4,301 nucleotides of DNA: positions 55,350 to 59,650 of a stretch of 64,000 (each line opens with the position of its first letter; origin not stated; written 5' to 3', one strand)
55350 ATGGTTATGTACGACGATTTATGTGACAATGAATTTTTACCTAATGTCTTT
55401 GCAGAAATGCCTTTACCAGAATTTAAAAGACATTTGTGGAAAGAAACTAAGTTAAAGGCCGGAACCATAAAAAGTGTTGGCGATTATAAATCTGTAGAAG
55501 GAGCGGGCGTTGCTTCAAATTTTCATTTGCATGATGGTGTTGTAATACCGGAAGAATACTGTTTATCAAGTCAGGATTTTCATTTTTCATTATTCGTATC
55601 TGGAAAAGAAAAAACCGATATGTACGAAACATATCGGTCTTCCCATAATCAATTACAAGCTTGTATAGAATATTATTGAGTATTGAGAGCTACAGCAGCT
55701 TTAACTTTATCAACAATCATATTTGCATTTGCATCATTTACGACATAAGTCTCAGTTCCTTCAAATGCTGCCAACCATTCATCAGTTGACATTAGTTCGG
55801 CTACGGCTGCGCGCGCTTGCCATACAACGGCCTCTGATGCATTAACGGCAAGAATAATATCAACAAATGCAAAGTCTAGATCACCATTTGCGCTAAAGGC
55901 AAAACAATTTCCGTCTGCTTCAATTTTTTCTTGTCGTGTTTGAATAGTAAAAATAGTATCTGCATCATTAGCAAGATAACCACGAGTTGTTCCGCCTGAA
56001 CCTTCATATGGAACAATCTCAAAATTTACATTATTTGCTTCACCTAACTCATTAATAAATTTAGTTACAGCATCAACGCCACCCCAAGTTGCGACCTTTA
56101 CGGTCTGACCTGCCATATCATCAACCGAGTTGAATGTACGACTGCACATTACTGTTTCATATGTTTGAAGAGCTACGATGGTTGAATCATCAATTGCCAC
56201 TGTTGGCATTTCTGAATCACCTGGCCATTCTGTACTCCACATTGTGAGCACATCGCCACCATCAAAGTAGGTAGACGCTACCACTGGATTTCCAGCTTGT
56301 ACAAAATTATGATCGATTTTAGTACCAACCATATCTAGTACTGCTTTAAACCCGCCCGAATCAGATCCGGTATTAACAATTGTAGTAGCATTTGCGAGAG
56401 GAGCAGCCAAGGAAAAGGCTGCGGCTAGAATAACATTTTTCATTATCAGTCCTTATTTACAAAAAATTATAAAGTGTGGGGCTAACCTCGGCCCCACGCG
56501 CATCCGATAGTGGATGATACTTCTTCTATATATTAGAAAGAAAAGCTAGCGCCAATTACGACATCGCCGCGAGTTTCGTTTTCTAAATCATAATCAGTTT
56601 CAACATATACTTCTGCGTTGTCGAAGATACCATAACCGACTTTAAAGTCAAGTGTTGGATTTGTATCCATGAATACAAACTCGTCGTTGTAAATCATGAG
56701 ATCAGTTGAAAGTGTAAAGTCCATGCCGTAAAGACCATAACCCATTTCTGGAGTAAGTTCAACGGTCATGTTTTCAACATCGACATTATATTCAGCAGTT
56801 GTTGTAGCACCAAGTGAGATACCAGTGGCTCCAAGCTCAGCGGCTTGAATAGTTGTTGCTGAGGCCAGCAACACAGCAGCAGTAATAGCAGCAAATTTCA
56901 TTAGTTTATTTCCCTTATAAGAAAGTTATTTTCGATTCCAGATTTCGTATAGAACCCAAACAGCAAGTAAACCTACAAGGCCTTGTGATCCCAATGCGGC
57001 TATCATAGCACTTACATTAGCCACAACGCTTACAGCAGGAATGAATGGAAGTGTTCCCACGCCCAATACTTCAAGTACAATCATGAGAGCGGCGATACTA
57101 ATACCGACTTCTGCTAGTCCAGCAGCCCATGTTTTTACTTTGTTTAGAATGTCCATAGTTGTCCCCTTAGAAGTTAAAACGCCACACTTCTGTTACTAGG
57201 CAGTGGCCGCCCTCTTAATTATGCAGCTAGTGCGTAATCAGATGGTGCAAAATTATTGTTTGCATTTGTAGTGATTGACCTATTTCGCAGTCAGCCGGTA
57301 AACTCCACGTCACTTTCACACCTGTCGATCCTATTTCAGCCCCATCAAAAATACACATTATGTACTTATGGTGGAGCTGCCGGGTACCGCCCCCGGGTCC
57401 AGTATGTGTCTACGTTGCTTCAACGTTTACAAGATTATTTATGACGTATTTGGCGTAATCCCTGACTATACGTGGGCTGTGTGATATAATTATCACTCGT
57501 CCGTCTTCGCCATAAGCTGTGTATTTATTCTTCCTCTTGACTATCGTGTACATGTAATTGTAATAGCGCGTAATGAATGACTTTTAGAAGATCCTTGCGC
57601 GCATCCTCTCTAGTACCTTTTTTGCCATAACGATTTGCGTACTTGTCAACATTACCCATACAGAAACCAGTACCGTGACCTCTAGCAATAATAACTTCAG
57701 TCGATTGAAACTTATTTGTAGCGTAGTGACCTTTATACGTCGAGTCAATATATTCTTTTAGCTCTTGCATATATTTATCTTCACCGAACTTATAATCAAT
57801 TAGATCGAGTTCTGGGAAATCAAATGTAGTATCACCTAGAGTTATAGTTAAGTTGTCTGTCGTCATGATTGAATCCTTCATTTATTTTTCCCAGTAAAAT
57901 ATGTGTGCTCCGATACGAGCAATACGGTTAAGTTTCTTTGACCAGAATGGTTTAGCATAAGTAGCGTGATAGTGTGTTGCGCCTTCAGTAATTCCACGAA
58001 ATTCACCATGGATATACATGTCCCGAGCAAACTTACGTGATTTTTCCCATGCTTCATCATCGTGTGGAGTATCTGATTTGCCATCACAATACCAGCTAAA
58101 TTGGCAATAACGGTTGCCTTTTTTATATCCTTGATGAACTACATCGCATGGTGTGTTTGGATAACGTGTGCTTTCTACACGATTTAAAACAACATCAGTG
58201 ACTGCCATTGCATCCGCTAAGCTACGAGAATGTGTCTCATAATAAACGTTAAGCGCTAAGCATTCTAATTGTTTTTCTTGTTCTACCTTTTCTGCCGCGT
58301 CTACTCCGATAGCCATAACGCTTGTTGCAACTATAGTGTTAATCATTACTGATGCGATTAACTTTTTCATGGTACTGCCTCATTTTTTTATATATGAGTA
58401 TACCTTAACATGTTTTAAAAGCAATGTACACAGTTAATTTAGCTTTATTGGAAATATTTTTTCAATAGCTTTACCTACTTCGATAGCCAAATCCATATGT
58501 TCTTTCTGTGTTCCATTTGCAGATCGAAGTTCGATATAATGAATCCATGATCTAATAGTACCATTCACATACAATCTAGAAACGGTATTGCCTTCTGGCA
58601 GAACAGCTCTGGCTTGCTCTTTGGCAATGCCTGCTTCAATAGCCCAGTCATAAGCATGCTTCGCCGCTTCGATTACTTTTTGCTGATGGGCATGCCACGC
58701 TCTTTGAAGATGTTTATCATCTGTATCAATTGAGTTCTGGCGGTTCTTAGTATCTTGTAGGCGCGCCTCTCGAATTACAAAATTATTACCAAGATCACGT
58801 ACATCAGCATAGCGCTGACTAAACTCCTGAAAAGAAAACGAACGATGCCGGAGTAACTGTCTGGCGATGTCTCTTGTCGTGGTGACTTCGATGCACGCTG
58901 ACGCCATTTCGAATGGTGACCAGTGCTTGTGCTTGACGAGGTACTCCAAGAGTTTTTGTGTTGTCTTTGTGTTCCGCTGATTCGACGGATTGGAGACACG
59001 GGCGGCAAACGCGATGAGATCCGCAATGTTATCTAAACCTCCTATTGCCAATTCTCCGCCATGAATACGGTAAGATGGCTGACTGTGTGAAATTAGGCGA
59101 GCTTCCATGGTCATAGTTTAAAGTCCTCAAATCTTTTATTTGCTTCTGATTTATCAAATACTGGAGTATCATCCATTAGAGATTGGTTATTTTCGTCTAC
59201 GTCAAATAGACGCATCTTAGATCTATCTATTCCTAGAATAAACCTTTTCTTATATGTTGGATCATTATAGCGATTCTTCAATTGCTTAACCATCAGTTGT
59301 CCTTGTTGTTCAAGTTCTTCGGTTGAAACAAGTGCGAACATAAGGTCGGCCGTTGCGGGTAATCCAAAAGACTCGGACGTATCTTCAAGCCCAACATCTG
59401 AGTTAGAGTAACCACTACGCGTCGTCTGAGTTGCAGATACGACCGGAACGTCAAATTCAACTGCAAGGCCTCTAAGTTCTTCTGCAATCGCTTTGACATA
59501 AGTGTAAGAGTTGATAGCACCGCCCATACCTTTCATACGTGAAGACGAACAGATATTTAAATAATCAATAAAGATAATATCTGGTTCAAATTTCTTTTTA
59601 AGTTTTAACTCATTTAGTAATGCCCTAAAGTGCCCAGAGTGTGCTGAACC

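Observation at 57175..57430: Phage-encoded two-piece (permuted) tmRNA with its own tag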

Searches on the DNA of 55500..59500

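Call 19: search_rna_families(source=window, start=55500, end=59500, threshold=evalue, max_evalue=1)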
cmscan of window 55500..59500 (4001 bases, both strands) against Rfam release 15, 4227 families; matches with E-value up to 1: 2.
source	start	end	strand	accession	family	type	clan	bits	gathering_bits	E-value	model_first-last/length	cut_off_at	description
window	57219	57430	-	RF04321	tmRNA_permuted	Gene;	-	126.2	47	1.7e-25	1-213/213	no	permuted transfer-messenger RNA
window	57178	57475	-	RF01849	alpha_tmRNA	Gene;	CL00001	106.1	50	3.6e-29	1-355/355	no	Alphaproteobacteria transfer-messenger RNA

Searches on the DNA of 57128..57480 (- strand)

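Call 4: search_dna_similar(query=window:57128-57480:-, collection=phages, mode=distant, max_rows=30)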
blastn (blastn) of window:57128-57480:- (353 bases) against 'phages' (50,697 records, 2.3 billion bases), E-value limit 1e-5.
No match.

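Call 52: search_dna_similar(query=window:57178-57430:-, collection=phages, mode=distant, max_evalue=1, max_rows=30)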
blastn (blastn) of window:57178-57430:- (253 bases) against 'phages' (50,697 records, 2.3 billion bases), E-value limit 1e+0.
Records with a match: 16; places in all: 16; records where one place covers at least 80% of the query: 0.
Best place of each record, by identity: 90-95% 11; 80-90% 3; 60-80% 2.
By first word of the organism name: Klebsiella 6; Rhodobacter 3; Bacteriophage 2; Ruegeria 1; Roseobacter 1; Sinorhizobium 1; Phaeobacter 1; Mesorhizobium 1.
By host as written in the record: Klebsiella pneumoniae 5; Ruegeria pomeroyi DSS-3 2; Rhodobacter capsulatus YW1 2; - 2; Sinohrizobium meliloti NRRL L-50 1; Phaeobacter inhibens DSM 17395 1; Mesorhizobium loti R7ANS 1; Rhodobacter capsulatus SB1003 1; and 1 more.
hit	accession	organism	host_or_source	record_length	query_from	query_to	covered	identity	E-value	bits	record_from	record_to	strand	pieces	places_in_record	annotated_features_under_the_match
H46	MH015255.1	Ruegeria phage vB_RpoS-V10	Ruegeria pomeroyi DSS-3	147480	20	116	33%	90.4%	1e-5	109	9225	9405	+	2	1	none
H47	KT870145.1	Roseobacter phage DSS3P8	Ruegeria pomeroyi DSS-3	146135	20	116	32%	90.1%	4e-5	105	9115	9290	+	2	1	none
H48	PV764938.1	Sinorhizobium phage Phosso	Sinohrizobium meliloti NRRL L-50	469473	31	116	31%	87.7%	2e-3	94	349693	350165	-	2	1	none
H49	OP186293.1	Rhodobacter phage RcXuper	Rhodobacter capsulatus YW1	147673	21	110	30%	90.8%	4e-5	105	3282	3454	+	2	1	none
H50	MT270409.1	Phaeobacter phage MD18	Phaeobacter inhibens DSM 17395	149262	21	110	29%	91.8%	4e-5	104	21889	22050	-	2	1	none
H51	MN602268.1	Bacteriophage DSS3_MAL1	-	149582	21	110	29%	91.8%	4e-5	104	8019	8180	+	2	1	ssrA: transfer-messenger RNA, SsrA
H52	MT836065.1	Bacteriophage sp.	human fecal samples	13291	30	110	32%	74.1%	4e-5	54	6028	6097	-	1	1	record has no annotation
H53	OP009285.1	Rhodobacter phage RcRudolph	Rhodobacter capsulatus YW1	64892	6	70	26%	79.1%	1e-4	53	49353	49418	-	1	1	hypothetical protein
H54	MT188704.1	Mesorhizobium phage Cp1R7A-A1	Mesorhizobium loti R7ANS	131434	81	116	14%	86.1%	7e-2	44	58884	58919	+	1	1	none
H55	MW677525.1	Rhodobacter phage RcSimone-Hastad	Rhodobacter capsulatus SB1003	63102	75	110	14%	86.1%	7e-2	44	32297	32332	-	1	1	none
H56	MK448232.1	Klebsiella phage ST147-VIM1phi7.2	Klebsiella pneumoniae ST147-VIM1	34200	74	100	11%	92.6%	2e-1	41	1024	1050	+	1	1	SGNH/hydrolase family protein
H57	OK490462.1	Klebsiella phage Kp4882-3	Klebsiella pneumoniae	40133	74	100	11%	92.6%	2e-1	41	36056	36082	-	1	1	record has no annotation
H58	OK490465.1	Klebsiella phage Kp4884-3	Klebsiella pneumoniae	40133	74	100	11%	92.6%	2e-1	41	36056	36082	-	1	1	record has no annotation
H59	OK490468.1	Klebsiella phage Kp4885-3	Klebsiella pneumoniae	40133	74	100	11%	92.6%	2e-1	41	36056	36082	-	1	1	record has no annotation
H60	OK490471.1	Klebsiella phage Kp4886-3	Klebsiella pneumoniae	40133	74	100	11%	92.6%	2e-1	41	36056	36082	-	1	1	record has no annotation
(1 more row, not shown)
